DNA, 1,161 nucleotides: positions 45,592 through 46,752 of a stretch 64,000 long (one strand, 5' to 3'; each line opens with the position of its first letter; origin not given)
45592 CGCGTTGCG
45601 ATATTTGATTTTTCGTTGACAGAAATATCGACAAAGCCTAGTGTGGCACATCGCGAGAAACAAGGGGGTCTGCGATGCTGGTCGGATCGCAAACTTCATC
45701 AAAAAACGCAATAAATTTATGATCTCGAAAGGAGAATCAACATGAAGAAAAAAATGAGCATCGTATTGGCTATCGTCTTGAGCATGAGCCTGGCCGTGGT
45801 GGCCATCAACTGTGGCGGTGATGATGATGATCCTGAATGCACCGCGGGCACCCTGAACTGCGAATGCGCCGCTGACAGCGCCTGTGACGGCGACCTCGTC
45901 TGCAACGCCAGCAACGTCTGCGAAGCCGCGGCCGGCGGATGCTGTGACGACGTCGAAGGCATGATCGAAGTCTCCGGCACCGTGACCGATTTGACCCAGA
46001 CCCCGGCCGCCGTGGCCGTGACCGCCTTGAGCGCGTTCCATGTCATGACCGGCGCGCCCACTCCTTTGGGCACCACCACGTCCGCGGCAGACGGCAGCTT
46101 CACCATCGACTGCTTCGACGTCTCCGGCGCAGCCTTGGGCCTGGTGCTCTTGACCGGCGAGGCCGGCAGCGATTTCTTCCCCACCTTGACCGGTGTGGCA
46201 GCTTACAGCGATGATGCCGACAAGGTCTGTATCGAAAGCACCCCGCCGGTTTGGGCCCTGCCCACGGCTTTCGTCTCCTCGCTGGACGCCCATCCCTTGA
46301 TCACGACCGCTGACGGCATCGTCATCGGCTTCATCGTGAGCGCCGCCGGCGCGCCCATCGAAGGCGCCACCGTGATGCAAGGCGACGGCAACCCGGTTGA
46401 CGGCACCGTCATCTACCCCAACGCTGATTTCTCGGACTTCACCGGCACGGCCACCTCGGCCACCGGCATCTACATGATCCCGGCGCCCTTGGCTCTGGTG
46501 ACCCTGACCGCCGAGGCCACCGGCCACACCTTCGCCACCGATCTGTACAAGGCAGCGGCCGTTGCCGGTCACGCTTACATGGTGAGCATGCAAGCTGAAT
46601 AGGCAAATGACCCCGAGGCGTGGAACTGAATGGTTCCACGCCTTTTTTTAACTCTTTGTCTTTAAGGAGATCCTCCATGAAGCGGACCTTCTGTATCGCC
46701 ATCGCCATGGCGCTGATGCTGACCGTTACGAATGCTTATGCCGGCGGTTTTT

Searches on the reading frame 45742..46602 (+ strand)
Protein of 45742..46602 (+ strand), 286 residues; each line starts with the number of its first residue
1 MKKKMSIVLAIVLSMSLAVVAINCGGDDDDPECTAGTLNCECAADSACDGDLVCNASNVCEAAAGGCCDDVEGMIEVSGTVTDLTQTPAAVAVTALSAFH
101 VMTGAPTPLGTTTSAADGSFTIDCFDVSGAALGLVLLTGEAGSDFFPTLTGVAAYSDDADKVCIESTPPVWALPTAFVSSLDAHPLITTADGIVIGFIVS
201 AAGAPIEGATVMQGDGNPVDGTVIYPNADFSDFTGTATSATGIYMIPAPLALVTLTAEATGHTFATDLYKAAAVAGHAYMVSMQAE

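Call 7: search_protein_families(library=pfam, proteins=[window:45742-46602:+], max_evalue=0.001)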
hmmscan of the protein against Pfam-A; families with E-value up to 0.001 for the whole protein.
window:45742-46602:+ (286 aa): 1 family
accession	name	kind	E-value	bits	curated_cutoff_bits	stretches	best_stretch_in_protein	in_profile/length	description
PF13620.12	CarboxypepD_reg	-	2.1e-06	28.4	32.3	0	195-263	3-60/82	Carboxypeptidase regulatory-like domain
